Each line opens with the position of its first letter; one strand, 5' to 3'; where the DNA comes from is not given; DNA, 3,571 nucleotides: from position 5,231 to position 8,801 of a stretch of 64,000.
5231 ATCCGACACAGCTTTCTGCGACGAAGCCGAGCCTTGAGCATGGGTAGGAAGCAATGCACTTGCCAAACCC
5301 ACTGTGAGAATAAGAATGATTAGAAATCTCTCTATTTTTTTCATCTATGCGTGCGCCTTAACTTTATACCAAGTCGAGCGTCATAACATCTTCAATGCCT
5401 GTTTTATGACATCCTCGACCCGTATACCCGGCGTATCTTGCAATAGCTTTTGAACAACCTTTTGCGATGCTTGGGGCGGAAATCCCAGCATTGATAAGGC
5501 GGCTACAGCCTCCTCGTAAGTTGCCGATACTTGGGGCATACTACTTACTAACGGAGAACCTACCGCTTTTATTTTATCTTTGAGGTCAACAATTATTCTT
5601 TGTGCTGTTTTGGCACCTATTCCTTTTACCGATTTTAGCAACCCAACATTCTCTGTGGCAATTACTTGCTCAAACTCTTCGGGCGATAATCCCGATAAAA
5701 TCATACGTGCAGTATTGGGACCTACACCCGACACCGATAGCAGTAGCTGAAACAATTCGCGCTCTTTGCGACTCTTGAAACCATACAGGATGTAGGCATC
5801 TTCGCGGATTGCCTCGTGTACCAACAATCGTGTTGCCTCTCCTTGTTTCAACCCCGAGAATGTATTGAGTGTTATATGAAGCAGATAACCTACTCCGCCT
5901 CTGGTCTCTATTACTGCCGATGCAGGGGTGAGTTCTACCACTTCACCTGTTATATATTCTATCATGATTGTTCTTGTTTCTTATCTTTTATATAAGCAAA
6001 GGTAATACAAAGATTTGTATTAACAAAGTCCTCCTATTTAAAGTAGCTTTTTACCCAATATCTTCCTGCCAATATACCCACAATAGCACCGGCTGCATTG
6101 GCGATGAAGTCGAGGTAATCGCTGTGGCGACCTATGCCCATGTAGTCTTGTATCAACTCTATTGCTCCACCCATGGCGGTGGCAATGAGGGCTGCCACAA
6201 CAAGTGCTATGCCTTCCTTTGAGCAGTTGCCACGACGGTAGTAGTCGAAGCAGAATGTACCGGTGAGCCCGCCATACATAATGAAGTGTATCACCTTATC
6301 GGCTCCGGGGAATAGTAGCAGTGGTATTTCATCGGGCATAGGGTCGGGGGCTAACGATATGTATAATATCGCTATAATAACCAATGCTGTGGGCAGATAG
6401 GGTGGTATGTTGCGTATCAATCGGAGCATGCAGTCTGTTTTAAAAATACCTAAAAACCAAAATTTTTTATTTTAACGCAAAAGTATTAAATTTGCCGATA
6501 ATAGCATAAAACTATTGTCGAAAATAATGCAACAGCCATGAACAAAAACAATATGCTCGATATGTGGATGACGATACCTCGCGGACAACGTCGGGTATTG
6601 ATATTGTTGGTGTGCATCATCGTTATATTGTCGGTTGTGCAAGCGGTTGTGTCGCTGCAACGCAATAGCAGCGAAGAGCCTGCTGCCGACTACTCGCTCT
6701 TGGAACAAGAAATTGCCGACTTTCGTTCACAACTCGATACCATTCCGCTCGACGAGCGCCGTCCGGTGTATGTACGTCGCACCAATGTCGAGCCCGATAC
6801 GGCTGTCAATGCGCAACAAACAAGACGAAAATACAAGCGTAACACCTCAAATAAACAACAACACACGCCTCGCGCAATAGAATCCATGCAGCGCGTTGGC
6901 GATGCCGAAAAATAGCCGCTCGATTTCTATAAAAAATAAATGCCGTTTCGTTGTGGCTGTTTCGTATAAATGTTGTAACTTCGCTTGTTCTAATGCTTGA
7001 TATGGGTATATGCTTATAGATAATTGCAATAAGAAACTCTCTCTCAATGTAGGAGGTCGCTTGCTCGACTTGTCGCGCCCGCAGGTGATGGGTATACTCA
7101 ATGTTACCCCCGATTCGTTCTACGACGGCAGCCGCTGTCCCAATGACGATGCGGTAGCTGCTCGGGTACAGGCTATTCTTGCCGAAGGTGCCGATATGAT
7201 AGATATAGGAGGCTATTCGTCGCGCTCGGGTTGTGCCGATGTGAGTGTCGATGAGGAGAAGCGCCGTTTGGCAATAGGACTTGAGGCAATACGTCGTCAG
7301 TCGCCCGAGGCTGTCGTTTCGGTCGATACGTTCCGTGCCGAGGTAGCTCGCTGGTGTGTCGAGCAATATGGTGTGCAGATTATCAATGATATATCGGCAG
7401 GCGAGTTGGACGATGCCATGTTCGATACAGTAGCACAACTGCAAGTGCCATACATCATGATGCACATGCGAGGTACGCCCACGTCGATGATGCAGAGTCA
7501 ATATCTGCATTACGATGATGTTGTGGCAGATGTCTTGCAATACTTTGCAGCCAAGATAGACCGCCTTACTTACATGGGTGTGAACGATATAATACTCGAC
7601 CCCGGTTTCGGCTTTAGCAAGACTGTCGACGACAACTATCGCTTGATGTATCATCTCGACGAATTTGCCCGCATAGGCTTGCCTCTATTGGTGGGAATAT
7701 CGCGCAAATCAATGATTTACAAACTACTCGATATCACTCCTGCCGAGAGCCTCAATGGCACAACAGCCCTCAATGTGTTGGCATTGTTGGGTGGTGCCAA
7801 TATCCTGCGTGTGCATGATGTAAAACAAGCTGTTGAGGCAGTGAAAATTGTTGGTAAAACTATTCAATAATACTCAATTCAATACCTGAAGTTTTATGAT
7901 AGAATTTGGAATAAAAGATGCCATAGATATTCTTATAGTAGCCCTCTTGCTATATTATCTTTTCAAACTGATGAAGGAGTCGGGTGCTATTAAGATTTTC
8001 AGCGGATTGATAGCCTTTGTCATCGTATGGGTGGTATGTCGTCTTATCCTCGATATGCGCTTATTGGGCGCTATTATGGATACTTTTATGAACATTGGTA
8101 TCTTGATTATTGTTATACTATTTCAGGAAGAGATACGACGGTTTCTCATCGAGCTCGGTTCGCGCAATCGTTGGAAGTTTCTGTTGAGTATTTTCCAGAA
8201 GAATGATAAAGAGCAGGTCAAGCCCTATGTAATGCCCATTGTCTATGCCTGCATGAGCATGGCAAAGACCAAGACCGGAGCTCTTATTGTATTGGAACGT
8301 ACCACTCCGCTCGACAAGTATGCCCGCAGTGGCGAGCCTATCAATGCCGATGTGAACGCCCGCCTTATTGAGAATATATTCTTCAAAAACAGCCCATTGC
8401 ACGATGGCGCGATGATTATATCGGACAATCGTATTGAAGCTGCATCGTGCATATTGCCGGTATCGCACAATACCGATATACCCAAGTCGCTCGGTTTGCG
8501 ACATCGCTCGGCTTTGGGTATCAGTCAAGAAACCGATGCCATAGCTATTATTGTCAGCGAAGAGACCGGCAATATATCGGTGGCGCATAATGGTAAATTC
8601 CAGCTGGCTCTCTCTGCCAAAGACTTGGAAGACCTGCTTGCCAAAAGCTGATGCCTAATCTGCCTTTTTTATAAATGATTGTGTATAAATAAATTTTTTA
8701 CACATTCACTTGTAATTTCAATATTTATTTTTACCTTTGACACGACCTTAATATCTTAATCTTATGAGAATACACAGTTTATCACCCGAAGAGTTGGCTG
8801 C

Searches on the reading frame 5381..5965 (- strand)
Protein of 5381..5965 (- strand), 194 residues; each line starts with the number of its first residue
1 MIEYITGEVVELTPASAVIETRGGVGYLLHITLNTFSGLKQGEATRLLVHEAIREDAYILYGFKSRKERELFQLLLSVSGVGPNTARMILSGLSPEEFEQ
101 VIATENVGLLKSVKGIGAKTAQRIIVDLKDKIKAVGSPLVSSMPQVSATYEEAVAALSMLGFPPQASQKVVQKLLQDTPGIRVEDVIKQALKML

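Call 8: search_protein_families(library=pfam, proteins=[window:5381-5965:-], max_evalue=0.00001)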
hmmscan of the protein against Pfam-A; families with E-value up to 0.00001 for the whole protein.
window:5381-5965:- (194 aa): 4 families
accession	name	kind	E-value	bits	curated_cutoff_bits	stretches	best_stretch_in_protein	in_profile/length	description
PF01330.27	RuvA_N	-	3.2e-20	72.4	23.6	1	1-62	1-61/61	RuvA N terminal domain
PF14520.12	HHH_5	-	2.4e-16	60.4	27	1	72-130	1-57/57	Helix-hairpin-helix domain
PF07499.19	RuvA_C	-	6.2e-12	46.3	24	1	150-193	3-45/47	RuvA, C-terminal domain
PF00633.29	HHH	-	2.5e-08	33.8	24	0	110-125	13-28/30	Helix-hairpin-helix motif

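Call 64: list_cluster_members(proteins=[window:5381-5965:-, window:7010-7870:+, window:7896-8651:+, window:18105-19091:+, window:19125-20291:+, window:20405-21547:+, window:12517-13833:+])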
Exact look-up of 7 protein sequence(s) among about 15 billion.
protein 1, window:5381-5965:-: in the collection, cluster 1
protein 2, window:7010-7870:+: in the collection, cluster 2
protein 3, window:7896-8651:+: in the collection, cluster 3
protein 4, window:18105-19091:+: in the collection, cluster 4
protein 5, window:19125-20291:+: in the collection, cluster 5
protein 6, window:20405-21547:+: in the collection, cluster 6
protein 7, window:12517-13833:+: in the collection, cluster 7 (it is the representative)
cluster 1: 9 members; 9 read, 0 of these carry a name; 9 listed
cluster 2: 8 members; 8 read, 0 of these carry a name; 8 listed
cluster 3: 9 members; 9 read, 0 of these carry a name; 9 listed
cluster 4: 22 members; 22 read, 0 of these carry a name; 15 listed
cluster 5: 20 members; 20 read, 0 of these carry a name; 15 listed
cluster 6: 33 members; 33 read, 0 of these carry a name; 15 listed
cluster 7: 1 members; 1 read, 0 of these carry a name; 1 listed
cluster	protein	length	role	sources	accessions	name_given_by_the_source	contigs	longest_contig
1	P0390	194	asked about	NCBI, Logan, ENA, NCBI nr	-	-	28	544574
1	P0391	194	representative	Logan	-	-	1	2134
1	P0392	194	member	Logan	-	-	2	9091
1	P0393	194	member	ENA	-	-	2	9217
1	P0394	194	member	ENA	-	-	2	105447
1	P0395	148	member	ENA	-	-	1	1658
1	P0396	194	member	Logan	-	-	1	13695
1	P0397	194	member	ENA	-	-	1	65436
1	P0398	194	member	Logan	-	-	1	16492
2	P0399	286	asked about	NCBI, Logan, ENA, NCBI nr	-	-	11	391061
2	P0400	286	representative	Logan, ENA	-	-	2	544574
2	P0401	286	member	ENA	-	-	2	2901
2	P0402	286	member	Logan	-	-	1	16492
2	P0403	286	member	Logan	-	-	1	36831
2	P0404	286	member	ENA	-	-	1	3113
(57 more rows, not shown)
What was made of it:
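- Checked: The exact proteins recur on 10-12 public contigs each, within 90% clusters of 20-33 members (call 64).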

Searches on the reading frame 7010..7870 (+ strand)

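Call 8: search_protein_families(library=pfam, proteins=[window:7010-7870:+], max_evalue=0.00001)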
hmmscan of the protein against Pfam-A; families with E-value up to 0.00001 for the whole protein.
window:7010-7870:+ (286 aa): 1 family
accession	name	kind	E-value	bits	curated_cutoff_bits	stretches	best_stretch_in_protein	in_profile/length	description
PF00809.28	Pterin_bind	-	5.5e-70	236.2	25.5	1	27-269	1-244/244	Pterin binding enzyme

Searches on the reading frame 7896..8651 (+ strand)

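Call 8: search_protein_families(library=pfam, proteins=[window:7896-8651:+], max_evalue=0.00001)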
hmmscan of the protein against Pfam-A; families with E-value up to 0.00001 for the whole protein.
window:7896-8651:+ (251 aa): 2 families
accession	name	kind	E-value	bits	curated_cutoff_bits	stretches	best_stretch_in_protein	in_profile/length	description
PF02457.21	DAC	-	4.9e-47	158.9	27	1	118-234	3-118/119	DisA bacterial checkpoint controller nucleotide-binding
PF19293.4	CdaA_N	-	1.4e-30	105.7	23.8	1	2-80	3-81/81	CdaA N-terminal transmembrane domain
